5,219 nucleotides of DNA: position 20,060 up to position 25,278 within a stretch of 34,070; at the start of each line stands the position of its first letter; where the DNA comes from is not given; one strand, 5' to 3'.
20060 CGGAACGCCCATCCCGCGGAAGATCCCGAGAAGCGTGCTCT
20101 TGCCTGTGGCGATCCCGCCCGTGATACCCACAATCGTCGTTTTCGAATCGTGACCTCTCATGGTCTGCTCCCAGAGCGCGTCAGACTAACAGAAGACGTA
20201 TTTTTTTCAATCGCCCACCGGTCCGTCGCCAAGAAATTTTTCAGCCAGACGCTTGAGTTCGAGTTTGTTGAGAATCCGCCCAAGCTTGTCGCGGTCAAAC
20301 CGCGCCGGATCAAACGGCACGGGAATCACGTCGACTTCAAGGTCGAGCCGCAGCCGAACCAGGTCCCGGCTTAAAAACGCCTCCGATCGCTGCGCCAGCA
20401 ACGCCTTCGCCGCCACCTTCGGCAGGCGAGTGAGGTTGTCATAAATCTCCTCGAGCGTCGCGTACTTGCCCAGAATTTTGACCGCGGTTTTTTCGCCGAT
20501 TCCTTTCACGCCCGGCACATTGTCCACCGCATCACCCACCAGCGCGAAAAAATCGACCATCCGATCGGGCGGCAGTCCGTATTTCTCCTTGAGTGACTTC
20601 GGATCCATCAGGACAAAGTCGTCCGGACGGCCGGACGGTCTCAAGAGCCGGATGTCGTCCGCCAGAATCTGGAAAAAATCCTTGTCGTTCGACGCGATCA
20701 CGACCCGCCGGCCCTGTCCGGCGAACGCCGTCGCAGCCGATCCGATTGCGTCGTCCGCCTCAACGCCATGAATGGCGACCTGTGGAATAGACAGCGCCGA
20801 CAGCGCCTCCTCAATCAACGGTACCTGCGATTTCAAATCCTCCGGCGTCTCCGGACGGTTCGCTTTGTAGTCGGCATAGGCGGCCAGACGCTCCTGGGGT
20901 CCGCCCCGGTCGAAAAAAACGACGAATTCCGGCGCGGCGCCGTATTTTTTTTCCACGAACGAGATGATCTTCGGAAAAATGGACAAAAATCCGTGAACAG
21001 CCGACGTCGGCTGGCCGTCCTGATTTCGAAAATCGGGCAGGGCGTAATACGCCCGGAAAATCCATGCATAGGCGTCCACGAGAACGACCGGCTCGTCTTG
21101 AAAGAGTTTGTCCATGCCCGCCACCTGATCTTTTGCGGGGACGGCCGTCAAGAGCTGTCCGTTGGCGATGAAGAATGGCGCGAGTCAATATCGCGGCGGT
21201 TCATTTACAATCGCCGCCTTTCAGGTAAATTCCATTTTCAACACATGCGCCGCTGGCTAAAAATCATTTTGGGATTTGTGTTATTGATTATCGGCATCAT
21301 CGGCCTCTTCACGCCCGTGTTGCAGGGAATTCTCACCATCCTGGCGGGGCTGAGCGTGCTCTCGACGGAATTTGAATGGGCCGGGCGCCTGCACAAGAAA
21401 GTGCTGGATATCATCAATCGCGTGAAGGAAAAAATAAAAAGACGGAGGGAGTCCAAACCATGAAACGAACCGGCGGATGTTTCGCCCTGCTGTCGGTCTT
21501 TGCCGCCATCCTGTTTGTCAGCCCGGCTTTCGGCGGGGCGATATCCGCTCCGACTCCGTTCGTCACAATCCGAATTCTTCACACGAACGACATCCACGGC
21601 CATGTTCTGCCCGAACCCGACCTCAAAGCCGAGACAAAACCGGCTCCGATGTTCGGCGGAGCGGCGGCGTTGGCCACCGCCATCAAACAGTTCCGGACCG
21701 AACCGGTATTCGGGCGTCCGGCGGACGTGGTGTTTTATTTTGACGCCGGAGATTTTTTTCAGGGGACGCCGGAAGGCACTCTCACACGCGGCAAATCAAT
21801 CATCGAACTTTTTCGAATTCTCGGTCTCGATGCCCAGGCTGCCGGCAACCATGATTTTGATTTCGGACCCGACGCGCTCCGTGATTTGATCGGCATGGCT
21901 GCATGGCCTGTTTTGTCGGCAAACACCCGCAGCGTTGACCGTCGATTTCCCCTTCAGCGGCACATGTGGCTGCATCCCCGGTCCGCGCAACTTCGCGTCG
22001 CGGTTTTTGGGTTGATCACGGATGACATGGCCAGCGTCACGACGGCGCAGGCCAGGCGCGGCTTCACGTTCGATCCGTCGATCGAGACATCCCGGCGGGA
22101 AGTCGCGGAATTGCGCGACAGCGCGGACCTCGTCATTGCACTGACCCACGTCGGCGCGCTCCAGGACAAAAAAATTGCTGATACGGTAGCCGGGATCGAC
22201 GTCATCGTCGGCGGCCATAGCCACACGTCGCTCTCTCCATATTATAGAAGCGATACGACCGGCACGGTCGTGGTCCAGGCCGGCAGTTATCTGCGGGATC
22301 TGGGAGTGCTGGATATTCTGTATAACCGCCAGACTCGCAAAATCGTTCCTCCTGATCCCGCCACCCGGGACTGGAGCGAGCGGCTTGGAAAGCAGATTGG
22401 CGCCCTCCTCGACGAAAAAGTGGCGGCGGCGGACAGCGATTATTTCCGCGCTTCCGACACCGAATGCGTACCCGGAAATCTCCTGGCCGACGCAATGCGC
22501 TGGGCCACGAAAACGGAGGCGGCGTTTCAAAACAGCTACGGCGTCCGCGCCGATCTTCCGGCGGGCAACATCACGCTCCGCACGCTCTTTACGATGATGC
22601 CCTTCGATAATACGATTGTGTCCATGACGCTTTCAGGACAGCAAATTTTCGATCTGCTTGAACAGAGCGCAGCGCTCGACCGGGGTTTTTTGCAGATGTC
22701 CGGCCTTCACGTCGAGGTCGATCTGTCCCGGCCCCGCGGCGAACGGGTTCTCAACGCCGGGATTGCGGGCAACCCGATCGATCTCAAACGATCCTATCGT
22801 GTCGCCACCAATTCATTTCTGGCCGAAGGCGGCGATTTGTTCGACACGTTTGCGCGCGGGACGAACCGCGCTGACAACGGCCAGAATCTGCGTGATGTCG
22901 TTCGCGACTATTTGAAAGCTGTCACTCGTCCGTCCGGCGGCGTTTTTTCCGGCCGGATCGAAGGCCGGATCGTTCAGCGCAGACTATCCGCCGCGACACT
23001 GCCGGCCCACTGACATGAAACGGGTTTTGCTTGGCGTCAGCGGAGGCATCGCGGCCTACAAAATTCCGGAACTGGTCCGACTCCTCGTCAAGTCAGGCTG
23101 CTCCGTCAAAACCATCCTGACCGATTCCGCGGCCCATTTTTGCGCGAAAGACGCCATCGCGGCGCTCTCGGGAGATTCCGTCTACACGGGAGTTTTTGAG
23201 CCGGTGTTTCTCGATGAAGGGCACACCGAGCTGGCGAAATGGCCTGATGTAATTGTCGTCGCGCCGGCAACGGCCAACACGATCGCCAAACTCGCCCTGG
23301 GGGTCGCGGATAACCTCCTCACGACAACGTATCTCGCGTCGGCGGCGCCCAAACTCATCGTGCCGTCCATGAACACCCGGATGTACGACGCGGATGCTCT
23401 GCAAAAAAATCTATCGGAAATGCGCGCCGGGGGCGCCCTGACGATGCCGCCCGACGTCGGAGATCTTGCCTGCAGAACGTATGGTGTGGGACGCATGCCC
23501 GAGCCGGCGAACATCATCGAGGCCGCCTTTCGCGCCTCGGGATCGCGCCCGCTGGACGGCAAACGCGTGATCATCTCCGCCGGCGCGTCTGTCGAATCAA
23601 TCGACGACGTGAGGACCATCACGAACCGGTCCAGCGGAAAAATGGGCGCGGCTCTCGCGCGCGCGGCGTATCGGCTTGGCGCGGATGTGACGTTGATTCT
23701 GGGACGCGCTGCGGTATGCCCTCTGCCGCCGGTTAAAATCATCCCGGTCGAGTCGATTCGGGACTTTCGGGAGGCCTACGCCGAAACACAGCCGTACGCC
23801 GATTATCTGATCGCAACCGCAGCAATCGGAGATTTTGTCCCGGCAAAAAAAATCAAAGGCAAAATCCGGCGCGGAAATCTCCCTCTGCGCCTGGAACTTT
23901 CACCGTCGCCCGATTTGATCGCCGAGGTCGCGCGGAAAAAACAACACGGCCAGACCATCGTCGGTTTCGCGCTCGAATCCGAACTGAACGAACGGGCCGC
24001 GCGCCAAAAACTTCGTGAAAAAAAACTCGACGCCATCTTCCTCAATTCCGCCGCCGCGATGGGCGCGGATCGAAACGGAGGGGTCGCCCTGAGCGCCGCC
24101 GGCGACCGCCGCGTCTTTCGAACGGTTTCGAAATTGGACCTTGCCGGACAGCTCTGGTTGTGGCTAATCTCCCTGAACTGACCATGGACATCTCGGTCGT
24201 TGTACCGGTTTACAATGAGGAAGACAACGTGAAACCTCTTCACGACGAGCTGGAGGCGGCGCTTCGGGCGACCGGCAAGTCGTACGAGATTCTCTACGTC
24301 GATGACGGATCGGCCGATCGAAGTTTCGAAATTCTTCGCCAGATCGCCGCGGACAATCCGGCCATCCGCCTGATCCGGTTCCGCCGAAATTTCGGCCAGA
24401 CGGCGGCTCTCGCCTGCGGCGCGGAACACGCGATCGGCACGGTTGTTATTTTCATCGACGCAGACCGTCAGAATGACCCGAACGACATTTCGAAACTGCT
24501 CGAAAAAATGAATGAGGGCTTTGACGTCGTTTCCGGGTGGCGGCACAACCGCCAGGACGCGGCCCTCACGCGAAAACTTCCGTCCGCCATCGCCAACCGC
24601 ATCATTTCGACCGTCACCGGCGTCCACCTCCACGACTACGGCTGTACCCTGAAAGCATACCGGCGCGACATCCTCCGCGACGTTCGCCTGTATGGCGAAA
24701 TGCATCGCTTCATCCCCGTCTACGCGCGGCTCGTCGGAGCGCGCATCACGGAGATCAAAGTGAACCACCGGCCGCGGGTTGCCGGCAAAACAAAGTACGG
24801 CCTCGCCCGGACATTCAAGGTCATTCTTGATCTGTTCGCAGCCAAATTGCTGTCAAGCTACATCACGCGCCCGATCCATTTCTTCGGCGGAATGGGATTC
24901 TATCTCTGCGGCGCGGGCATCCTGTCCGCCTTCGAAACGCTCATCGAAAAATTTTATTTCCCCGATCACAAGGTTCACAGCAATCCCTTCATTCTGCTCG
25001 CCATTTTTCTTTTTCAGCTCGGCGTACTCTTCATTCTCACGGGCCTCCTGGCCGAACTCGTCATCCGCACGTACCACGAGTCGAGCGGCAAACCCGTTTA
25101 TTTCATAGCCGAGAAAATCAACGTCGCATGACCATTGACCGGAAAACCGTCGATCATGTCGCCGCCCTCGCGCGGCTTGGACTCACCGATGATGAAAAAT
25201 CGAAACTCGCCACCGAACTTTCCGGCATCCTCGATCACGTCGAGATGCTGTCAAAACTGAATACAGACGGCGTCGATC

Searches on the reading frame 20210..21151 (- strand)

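Call 22: search_protein_families(library=pfam, proteins=[window:20210-21151:-], max_evalue=0.001)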
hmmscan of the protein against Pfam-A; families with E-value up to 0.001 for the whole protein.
window:20210-21151:- (314 aa): 2 families
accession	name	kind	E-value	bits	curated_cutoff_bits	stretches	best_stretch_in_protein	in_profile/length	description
PF02739.22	5_3_exonuc_N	-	1.9e-45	155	34.3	1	22-192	2-164/164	5'-3' exonuclease, N-terminal resolvase-like domain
PF01367.25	5_3_exonuc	-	1.1e-25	90.4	40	1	194-277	2-86/97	5'-3' exonuclease, C-terminal SAM fold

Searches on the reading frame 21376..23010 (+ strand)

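Call 22: search_protein_families(library=pfam, proteins=[window:21376-23010:+], max_evalue=0.001)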
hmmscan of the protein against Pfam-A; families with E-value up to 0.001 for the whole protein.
window:21376-23010:+ (545 aa): 2 families
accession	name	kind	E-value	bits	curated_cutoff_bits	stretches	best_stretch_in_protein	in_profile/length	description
PF02872.23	5_nucleotid_C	-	1.6e-41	142.5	23.6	1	359-493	17-157/158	5'-nucleotidase, C-terminal domain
PF00149.33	Metallophos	-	4.7e-10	40.7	21.5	1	65-284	1-190/191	Calcineurin-like phosphoesterase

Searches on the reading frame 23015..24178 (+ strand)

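Call 22: search_protein_families(library=pfam, proteins=[window:23015-24178:+], max_evalue=0.001)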
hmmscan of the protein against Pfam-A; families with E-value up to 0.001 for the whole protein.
window:23015-24178:+ (388 aa): 2 families
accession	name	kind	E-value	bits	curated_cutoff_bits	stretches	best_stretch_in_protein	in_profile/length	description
PF04127.22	DFP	-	3.5e-51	174.1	22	1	180-354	1-181/186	DNA/pantothenate metabolism flavoprotein C-terminal domain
PF02441.25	Flavoprotein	-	5.2e-31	107.9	22.7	1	2-172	1-159/162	Flavoprotein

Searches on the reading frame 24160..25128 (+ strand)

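Call 36: search_protein_families(library=pfam, proteins=[window:24160-25128:+], max_evalue=0.001)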
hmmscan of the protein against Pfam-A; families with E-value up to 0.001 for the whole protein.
window:24160-25128:+ (323 aa): 3 families
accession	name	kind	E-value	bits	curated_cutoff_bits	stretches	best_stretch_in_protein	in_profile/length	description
PF00535.33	Glycos_transf_2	-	3.9e-35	121.7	23.3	1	12-175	1-167/168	Glycosyl transferase family 2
PF10111.15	Glyco_tranf_2_2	-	1e-09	38.7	27.3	1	12-115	1-104/276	Glycosyltransferase like family 2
PF13641.12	Glyco_tranf_2_3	-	7.4e-06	26.6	27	1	11-136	3-131/230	Glycosyltransferase like family 2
